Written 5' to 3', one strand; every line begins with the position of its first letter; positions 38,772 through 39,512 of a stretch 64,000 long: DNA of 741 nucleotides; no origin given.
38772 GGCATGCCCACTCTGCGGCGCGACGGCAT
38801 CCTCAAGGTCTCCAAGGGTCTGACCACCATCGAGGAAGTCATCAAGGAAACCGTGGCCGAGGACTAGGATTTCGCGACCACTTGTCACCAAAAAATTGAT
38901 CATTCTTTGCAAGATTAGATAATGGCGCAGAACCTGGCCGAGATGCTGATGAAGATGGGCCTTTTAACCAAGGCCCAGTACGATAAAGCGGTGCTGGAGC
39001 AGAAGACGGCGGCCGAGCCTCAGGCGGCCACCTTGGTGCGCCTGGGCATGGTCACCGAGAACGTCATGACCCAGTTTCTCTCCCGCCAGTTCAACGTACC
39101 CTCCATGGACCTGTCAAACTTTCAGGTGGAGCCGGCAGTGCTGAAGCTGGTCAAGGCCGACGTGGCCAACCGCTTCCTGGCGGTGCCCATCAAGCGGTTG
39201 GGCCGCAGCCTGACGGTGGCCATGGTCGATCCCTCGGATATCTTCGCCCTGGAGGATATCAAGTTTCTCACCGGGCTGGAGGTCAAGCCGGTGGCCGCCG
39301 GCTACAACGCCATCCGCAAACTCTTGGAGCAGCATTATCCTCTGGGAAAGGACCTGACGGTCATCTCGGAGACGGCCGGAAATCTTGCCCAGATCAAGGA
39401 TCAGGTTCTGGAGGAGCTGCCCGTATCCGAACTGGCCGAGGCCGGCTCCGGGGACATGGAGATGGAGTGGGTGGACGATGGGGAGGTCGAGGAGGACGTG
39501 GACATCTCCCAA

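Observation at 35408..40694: Three tandem full-length PilB paralogues, all with MshEN-type N-domains; the third has degenerate c-di-GMP motifs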

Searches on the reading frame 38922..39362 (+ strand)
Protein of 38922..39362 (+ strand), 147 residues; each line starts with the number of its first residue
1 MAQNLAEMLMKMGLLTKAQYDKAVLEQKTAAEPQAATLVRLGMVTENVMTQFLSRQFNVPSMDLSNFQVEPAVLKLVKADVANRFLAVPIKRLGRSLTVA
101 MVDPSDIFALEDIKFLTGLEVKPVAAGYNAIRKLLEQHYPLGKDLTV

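Call 24: search_solved_structures(query=window:38922-39362:+, max_evalue=0.01, show_alignments=5)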
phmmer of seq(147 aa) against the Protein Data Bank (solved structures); distinct sequences matched with E-value up to 0.01: 16.
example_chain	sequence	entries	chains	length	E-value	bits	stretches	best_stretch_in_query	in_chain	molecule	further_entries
6olj_C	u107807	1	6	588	2.9e-33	118.2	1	2-141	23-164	Type IV pilus biogenesis ATPase PilB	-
5tsg_B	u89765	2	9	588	2.9e-33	118.2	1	2-141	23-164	Type IV pilus biogenesis ATPase PilB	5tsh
5zfr_A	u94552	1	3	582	5e-33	117.5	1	2-141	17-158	Type IV pilus biogenesis ATPase PilB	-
6f8l_G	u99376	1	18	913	2.2e-30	108.9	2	5-140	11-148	Type IV pilus assembly protein PilF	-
3jc8_Ba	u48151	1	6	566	2.5e-30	108.7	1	2-140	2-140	Type IV-A pilus assembly ATPase PilB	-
5htl_A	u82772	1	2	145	8.7e-15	58.5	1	3-112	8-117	MSHA biogenesis protein MshE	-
9g1w_A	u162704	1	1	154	2.3e-14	57.1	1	5-140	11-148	Type IV pilus assembly ATPase PilB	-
7lko_B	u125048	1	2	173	1.1e-11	48.4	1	4-138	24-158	Pilus biogenesis protein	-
6ejf_G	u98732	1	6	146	8.4e-11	45.6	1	2-139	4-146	Type IV pilus assembly protein PilF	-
7lkm_A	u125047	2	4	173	1.5e-10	44.8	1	4-138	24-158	Pilus biogenesis protein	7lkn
6ejf_J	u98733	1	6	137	0.0028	21.3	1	5-106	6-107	Type IV pilus assembly protein PilF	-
8pfa_A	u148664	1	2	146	0.0032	21.1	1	5-106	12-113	c-di-GMP binding domain of the ATPase enzyme PilF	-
8pdk_A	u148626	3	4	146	0.0032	21.1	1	5-106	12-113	c-di-GMP binding domain of the ATPase enzyme PilF | ATP-binding motif-containing protein pilF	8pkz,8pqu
8pe0_A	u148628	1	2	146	0.0047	20.6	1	5-106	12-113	c-di-GMP binding domain of the ATPase enzyme PilF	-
9glg_A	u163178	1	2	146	0.0081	19.8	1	5-106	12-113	ATP-binding motif-containing protein pilF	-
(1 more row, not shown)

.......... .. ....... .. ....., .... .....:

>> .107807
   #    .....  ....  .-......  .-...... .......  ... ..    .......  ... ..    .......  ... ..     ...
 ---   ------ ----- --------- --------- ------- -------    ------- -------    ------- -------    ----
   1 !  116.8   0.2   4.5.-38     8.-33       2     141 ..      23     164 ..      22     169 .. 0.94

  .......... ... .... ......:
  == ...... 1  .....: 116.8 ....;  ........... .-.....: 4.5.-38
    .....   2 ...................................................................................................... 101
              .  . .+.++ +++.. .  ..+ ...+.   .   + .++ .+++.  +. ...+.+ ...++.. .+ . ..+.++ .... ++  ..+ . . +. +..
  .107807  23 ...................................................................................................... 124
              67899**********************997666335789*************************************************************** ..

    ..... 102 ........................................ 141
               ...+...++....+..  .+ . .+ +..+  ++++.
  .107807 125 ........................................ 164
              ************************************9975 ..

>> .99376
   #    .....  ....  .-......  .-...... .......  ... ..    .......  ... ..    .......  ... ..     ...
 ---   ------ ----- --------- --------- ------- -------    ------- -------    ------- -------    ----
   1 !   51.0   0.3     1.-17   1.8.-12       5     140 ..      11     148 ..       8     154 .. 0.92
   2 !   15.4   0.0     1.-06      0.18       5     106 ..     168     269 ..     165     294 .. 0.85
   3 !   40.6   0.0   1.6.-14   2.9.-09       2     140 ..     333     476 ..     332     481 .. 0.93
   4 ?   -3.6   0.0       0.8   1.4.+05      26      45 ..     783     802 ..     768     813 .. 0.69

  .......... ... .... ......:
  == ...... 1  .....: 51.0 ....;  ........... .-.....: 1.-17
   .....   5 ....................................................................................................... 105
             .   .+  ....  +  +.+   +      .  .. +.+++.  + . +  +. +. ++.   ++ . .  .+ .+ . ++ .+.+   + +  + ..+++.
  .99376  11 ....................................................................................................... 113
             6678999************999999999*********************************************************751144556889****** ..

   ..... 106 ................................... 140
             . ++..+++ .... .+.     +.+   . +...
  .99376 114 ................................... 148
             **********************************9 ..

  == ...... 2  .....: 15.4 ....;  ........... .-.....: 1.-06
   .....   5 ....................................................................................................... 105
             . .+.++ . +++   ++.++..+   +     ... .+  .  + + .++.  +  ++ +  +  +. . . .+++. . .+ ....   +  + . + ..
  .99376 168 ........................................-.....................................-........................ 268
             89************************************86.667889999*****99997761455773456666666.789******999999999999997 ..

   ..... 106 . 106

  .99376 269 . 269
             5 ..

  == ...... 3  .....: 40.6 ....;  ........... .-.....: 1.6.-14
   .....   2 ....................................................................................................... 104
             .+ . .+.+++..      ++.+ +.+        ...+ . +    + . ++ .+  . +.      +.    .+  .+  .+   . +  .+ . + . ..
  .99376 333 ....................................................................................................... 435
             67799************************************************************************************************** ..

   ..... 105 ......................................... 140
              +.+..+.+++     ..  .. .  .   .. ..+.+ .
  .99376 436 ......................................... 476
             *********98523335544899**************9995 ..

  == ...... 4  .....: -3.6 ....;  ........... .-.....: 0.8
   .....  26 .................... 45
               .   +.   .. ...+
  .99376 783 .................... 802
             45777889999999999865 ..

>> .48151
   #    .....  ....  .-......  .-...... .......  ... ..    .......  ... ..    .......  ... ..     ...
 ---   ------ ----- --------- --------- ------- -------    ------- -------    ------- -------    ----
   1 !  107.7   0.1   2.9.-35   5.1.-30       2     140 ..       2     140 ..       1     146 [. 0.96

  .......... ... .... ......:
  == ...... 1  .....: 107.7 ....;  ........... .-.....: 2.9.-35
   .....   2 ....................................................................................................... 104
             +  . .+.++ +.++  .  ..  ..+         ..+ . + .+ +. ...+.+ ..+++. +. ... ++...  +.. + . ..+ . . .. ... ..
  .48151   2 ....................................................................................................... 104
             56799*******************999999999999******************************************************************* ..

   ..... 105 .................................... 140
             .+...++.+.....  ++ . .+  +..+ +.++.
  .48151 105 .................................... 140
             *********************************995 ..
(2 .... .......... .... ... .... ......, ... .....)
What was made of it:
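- Closest known: Xanthomonas and Pseudomonas PilB with a motif-less ND0 domain regulated through PilZ-FimX. Different: The B3 sequence is much closer to motif-bearing PilBs (Geobacter, Myxococcus; call 24) than to Xanthomonas PilB.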
